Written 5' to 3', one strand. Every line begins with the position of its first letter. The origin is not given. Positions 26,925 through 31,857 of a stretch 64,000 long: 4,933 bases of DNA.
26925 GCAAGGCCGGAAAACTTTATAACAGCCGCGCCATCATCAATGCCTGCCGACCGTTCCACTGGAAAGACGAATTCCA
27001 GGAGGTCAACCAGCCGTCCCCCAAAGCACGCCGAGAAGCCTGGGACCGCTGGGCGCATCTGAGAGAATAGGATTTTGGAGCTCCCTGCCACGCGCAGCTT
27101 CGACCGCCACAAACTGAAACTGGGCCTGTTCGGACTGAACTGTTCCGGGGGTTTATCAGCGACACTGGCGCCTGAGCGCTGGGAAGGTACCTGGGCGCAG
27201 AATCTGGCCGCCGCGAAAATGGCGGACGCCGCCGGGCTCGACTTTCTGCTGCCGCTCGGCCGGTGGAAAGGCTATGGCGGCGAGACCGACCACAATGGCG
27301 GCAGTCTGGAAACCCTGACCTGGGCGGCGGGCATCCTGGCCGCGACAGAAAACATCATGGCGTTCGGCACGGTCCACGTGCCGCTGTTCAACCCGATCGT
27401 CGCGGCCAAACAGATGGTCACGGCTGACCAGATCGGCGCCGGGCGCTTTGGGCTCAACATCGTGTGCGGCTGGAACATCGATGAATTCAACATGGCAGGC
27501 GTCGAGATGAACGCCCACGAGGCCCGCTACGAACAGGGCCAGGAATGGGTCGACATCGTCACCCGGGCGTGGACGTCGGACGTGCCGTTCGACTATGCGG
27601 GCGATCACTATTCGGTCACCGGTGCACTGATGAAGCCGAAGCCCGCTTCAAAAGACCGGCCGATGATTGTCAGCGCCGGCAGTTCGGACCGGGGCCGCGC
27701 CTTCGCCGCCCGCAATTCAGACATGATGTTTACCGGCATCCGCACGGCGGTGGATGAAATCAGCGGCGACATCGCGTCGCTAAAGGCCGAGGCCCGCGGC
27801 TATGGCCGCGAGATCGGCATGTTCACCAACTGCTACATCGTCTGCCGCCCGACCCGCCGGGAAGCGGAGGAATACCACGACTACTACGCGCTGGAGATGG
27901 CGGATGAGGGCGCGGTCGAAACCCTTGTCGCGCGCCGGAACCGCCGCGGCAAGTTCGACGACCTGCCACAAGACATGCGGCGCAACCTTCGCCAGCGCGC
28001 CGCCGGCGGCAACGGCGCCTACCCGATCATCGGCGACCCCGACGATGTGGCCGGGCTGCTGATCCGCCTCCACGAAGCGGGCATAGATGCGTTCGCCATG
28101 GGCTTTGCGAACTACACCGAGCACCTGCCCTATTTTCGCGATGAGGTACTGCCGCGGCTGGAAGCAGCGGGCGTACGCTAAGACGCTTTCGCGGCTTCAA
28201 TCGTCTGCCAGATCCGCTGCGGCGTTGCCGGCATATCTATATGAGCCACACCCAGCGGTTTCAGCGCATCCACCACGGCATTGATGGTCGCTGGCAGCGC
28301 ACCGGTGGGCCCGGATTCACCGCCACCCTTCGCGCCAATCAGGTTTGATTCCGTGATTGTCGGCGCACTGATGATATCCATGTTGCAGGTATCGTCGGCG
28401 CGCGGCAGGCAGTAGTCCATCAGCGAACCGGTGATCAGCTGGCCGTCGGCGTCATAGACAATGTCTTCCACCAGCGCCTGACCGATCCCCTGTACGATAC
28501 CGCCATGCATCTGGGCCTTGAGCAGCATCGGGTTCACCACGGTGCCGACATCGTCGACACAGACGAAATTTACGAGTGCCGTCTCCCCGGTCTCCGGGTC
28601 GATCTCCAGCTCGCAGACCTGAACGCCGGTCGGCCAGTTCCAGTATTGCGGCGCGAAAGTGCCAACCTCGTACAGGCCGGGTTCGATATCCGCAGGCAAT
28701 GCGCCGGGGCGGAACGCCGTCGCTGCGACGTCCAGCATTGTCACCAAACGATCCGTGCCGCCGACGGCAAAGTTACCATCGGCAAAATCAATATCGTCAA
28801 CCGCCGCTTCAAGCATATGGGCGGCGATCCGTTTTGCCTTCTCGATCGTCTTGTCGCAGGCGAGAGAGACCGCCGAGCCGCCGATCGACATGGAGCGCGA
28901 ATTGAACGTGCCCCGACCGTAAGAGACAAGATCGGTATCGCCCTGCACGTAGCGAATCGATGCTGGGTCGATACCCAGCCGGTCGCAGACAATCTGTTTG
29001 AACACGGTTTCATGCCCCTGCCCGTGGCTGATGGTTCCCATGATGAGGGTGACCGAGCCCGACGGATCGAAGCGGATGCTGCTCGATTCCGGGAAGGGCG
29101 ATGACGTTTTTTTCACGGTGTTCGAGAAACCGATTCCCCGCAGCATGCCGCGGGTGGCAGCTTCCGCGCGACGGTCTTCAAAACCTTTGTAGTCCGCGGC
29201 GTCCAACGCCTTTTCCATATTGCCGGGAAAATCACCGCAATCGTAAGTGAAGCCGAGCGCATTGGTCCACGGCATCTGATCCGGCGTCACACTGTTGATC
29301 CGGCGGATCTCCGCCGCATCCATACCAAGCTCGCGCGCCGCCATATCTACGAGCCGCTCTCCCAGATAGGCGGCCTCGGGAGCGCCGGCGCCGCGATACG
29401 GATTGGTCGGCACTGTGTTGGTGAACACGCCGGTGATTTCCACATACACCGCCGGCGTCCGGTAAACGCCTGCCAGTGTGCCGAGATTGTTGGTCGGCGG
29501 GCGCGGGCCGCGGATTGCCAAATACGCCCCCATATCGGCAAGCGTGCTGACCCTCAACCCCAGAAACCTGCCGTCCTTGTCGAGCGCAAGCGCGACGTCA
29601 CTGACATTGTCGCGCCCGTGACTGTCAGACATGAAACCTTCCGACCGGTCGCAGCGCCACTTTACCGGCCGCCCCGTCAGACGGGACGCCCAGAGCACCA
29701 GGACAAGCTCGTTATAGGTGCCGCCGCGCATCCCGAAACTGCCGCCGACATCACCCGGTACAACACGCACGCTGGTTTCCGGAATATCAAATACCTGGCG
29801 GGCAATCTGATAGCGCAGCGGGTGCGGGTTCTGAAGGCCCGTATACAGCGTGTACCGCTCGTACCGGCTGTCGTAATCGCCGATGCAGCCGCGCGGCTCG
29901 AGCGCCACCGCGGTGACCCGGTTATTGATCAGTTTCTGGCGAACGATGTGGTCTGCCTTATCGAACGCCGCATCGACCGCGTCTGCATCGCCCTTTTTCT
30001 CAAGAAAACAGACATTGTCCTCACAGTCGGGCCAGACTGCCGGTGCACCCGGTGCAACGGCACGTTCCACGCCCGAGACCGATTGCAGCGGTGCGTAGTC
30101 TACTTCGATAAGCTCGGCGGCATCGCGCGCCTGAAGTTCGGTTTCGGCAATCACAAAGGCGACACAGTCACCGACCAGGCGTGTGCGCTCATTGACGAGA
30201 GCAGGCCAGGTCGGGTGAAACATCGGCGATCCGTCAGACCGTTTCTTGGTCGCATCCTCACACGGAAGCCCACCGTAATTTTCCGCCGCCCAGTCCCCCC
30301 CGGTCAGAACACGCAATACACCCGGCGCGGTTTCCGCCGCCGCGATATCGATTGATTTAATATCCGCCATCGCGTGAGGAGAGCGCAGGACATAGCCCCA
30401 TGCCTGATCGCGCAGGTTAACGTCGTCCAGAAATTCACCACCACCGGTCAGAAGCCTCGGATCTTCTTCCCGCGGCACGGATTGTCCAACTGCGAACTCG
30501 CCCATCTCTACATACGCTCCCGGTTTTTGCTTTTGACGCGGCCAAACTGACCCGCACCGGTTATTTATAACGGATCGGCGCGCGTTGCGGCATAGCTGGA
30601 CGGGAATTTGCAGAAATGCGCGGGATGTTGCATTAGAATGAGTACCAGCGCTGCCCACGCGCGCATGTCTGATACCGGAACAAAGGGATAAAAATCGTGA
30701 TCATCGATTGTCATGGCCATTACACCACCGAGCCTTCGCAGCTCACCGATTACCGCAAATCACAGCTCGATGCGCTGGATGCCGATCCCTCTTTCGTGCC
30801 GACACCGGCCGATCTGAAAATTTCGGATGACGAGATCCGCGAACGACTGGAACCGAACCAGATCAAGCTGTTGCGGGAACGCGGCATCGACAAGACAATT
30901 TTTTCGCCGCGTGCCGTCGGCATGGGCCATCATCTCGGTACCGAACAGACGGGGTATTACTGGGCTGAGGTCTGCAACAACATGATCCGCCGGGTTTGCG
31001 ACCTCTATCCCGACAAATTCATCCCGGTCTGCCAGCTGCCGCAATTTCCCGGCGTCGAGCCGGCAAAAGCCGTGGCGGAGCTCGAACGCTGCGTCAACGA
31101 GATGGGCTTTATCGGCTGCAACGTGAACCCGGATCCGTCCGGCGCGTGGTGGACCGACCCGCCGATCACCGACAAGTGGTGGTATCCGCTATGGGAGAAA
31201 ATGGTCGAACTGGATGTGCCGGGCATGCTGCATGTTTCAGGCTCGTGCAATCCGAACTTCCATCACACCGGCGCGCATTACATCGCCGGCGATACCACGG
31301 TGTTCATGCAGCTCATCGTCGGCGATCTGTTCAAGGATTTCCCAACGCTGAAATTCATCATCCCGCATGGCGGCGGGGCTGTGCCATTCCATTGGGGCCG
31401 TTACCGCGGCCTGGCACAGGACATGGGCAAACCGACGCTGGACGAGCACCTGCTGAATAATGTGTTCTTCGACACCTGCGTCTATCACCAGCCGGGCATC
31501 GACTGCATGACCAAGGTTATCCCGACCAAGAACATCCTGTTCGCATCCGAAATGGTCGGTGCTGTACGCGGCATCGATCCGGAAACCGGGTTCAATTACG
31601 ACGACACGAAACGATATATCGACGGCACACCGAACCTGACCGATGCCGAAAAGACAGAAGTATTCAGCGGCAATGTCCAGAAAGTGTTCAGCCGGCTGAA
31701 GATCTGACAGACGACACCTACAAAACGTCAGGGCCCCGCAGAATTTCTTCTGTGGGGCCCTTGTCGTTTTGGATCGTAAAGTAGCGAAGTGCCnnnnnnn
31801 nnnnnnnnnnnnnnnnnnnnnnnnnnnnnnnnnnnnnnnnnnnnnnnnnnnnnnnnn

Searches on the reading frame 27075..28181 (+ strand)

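Call 19: search_protein_families(library=pfam, proteins=[window:27075-28181:+], max_evalue=0.00001)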
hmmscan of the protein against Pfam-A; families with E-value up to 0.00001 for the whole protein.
window:27075-28181:+ (368 aa): 1 family
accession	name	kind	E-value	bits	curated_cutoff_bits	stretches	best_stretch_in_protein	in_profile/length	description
PF00296.26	Bac_luciferase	-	1.4e-47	163.1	27.9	1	24-338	8-313/314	Luciferase-like monooxygenase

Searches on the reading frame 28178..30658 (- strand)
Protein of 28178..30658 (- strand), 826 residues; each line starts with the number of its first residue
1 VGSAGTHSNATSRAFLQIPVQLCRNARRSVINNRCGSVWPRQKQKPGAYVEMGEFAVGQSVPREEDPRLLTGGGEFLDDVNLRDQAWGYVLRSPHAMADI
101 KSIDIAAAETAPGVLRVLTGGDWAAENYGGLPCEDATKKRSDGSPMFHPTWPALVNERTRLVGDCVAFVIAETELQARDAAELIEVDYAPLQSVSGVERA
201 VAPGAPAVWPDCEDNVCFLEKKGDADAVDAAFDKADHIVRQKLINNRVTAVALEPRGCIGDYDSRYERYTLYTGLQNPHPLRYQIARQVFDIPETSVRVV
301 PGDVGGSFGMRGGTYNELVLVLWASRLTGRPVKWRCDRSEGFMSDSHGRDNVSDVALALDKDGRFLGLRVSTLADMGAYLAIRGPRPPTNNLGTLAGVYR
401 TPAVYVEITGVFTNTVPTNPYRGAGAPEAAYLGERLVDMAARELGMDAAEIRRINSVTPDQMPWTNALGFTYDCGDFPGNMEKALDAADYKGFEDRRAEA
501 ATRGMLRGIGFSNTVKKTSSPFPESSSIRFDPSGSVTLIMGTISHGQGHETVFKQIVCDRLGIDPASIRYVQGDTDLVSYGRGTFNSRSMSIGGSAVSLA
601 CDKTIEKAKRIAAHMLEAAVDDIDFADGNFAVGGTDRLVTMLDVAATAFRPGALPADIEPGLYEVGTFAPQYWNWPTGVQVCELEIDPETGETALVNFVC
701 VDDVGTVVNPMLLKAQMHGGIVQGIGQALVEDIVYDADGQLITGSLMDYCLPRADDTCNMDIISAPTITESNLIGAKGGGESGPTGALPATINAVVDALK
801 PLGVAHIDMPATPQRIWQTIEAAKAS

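Call 19: search_protein_families(library=pfam, proteins=[window:28178-30658:-], max_evalue=0.00001)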
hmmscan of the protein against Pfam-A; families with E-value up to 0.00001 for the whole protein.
window:28178-30658:- (826 aa): 3 families
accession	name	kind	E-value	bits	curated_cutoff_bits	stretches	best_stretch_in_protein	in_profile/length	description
PF20256.3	MoCoBD_2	-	7.6e-80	268.9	27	1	483-757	1-282/283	Molybdopterin cofactor-binding domain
PF02738.23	MoCoBD_1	-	4.1e-70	236.1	27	1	211-455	4-243/244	Molybdopterin cofactor-binding domain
PF01315.27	Ald_Xan_dh_C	-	5.4e-24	85.1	31.3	1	71-191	1-109/110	Aldehyde oxidase and xanthine dehydrogenase, a/b hammerhead domain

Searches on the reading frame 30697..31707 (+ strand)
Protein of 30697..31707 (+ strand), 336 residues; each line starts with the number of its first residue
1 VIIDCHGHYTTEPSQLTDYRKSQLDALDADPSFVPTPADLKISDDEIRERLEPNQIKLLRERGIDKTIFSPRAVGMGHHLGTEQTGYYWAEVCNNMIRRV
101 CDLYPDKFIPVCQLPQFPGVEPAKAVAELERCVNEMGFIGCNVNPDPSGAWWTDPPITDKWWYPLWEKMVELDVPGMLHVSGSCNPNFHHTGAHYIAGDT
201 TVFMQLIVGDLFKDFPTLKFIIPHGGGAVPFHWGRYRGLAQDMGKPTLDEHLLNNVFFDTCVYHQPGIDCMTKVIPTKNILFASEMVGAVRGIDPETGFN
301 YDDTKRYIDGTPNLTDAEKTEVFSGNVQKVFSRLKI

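Call 19: search_protein_families(library=pfam, proteins=[window:30697-31707:+], max_evalue=0.00001)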
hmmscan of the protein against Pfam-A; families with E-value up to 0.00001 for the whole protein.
window:30697-31707:+ (336 aa): 1 family
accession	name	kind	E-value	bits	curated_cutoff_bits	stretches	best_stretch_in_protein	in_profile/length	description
PF04909.20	Amidohydro_2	-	1.2e-49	170.1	26.4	1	3-331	1-287/289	Amidohydrolase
